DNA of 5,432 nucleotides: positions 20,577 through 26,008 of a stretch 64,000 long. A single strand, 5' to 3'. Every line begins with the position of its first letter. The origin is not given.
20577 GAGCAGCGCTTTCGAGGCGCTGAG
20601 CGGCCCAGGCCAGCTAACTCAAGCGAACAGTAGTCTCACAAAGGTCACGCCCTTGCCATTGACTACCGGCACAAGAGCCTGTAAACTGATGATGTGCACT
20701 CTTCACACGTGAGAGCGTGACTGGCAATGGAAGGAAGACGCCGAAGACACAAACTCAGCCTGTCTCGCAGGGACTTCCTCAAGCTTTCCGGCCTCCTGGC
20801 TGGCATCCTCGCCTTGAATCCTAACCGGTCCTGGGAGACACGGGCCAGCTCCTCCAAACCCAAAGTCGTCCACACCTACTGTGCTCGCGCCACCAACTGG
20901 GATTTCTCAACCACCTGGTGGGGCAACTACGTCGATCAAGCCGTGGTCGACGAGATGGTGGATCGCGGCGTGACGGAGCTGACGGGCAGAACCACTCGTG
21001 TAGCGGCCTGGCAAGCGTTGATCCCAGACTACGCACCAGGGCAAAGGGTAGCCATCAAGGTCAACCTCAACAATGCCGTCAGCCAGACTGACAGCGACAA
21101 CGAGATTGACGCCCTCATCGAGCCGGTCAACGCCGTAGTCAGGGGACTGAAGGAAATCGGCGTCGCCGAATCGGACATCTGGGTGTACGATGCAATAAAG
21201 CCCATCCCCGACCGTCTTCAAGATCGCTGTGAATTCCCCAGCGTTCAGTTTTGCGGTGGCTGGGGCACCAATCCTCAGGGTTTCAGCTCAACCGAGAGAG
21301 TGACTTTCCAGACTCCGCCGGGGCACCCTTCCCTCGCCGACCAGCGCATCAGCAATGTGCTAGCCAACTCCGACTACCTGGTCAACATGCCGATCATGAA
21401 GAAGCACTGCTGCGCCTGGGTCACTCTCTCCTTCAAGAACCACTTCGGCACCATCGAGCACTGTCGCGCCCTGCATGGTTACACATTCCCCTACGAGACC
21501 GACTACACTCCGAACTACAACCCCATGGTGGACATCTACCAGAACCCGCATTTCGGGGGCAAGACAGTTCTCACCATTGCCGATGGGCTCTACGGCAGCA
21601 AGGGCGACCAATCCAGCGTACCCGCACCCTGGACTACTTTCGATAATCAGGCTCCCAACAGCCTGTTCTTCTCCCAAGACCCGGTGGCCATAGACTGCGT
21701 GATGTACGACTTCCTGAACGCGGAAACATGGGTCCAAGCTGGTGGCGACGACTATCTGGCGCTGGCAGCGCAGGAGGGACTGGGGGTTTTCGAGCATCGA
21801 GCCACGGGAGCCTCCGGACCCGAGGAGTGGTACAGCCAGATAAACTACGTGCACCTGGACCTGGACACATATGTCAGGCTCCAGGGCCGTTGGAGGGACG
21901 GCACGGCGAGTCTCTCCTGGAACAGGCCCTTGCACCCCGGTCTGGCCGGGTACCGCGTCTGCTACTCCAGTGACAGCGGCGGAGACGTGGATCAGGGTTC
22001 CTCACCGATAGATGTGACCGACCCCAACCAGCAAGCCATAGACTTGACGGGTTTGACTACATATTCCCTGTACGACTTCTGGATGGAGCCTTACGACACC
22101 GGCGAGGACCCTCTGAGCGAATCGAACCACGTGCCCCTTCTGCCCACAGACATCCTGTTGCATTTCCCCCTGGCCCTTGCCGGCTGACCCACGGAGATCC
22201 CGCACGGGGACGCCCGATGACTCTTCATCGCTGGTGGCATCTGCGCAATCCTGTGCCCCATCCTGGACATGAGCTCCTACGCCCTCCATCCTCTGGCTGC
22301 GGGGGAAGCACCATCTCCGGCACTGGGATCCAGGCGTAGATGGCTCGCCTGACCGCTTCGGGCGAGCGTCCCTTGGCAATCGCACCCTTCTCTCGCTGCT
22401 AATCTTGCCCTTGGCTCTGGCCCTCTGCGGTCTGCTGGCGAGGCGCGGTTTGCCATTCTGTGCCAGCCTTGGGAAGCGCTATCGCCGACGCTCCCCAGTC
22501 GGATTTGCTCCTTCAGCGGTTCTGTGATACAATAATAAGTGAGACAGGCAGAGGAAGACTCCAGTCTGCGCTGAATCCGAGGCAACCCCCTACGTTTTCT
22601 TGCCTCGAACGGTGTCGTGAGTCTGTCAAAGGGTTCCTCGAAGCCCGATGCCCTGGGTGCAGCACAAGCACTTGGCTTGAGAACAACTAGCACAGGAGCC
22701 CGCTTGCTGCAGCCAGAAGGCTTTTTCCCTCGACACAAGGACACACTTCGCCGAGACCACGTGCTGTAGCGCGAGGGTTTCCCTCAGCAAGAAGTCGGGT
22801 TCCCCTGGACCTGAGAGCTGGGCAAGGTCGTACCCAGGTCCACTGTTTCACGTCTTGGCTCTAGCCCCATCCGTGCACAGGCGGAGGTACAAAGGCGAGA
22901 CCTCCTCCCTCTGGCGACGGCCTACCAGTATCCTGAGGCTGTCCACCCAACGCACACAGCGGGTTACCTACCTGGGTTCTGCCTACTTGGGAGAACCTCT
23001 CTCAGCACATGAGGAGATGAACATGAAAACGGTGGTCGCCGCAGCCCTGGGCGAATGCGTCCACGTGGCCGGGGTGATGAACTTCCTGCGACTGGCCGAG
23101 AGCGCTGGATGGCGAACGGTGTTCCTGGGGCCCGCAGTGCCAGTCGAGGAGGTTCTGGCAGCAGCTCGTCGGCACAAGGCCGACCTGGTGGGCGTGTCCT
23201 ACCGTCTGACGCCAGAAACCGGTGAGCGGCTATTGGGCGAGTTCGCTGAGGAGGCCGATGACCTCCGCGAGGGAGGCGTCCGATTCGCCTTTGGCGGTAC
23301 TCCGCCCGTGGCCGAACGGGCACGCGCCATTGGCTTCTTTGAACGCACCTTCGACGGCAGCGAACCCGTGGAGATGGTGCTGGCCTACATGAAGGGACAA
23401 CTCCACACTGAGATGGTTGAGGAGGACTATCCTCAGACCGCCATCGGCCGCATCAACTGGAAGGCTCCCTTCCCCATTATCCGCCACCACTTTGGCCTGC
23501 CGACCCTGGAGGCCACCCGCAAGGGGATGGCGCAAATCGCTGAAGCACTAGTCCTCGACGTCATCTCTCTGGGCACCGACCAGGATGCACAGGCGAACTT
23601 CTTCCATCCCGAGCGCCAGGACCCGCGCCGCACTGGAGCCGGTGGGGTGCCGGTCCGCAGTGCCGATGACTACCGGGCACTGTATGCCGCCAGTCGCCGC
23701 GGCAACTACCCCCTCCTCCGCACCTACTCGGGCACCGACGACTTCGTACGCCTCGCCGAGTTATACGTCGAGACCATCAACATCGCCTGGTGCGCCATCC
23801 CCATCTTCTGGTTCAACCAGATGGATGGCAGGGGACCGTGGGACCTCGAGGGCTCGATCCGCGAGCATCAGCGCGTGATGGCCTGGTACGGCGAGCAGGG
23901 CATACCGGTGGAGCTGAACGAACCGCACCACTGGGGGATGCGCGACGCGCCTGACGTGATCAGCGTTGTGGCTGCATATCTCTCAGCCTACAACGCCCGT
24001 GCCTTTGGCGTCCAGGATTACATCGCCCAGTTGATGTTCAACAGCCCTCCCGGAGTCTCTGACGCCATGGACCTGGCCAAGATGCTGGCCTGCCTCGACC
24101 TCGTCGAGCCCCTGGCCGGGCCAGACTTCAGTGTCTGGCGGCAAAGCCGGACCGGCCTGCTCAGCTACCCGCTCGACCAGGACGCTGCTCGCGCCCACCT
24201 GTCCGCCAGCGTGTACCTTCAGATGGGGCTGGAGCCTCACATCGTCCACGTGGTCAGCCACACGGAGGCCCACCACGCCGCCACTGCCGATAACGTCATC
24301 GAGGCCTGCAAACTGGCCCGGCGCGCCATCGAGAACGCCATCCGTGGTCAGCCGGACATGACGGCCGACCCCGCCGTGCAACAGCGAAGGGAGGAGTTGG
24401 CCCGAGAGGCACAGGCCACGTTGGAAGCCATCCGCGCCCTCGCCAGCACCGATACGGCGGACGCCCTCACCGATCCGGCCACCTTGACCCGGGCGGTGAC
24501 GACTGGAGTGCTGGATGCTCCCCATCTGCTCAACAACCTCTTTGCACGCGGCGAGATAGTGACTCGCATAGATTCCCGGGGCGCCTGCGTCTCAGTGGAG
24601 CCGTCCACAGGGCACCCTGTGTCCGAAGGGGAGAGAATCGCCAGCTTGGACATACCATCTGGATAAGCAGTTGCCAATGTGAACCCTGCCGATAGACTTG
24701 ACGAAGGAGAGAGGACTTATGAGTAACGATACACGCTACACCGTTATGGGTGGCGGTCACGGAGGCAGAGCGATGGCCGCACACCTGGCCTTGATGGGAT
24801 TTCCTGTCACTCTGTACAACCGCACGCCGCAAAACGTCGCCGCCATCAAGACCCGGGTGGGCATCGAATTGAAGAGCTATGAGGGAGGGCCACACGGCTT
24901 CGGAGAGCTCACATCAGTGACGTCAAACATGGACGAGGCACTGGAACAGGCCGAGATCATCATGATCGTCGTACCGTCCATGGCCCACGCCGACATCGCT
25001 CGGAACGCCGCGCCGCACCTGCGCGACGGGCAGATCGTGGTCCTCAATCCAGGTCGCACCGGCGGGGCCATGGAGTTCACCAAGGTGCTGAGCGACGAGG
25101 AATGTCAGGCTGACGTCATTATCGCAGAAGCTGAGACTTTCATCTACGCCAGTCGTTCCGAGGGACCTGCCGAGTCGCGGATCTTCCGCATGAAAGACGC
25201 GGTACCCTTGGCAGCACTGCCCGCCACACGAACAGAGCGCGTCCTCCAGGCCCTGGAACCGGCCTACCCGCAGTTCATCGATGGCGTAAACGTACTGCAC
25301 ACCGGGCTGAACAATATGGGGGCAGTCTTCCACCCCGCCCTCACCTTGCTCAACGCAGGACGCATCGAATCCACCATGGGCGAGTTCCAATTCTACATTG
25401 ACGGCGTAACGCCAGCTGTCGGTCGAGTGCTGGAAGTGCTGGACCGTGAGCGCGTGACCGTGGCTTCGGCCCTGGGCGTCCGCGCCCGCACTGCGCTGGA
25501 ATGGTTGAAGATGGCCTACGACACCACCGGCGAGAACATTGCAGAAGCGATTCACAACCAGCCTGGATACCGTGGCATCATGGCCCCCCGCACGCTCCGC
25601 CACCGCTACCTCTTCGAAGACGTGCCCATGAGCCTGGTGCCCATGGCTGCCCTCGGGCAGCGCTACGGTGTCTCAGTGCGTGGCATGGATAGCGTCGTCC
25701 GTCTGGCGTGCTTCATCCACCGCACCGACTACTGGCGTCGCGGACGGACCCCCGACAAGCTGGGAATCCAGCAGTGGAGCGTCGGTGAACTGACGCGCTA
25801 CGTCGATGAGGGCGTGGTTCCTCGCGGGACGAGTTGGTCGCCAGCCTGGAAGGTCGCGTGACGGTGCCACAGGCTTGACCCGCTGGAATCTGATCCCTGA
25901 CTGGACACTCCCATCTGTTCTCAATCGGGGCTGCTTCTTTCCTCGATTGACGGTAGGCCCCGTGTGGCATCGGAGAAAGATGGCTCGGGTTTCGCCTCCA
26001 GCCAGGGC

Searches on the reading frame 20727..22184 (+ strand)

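Call 29: search_protein_families(library=pfam, proteins=[window:20727-22184:+], max_evalue=0.00001)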
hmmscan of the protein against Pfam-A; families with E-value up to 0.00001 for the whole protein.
window:20727-22184:+ (486 aa): 1 family
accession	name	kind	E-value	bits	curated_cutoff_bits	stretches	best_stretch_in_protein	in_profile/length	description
PF04015.17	DUF362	-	3.3e-15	57.1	24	1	108-328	1-200/200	Domain of unknown function (DUF362)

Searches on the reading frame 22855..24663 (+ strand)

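Call 29: search_protein_families(library=pfam, proteins=[window:22855-24663:+], max_evalue=0.00001)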
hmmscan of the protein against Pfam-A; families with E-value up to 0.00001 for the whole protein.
window:22855-24663:+ (603 aa): 2 families
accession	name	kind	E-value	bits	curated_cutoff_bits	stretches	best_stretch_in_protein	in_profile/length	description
PF02310.24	B12-binding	-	2.8e-11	43.7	32.1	1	59-160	2-104/121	B12 binding domain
PF06368.17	Met_asp_mut_E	-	7.9e-09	34.9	26.6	1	338-583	156-392/441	Methylaspartate mutase E chain (MutE)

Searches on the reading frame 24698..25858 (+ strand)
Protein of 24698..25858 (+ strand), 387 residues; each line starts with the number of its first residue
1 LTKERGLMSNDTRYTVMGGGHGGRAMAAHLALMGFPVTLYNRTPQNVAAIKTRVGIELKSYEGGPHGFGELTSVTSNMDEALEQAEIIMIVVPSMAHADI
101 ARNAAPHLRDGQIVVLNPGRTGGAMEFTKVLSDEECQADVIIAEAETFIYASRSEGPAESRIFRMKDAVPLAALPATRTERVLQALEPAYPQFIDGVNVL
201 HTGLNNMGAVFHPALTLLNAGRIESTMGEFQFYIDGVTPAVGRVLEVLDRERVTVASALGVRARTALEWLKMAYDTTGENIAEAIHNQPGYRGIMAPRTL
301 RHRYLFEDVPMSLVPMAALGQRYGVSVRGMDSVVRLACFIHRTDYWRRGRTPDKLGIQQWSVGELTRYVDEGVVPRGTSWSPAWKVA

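Call 28: search_protein_families(library=pfam, proteins=[window:24698-25858:+], max_evalue=0.00001)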
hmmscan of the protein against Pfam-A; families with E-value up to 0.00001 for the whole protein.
window:24698-25858:+ (387 aa): 5 families
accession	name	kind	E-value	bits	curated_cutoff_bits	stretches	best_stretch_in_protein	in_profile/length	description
PF02317.23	Octopine_DH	-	4.3e-47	160.3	30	1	198-340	4-149/150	NAD/NADP octopine/nopaline dehydrogenase, alpha-helical domain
PF01210.29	NAD_Gly3P_dh_N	-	1.4e-10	41.8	23.1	1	15-115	3-100/158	NAD-dependent glycerol-3-phosphate dehydrogenase N-terminus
PF03446.21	NAD_binding_2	-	1.4e-07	32.1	21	1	15-115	3-90/161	NAD binding domain of 6-phosphogluconate dehydrogenase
PF02558.23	ApbA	-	6.1e-07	29.6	22.2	1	15-116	2-98/150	Ketopantoate reductase PanE/ApbA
PF03807.23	F420_oxidored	-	9.1e-06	26.6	21.6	0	15-115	3-89/94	NADP oxidoreductase coenzyme F420-dependent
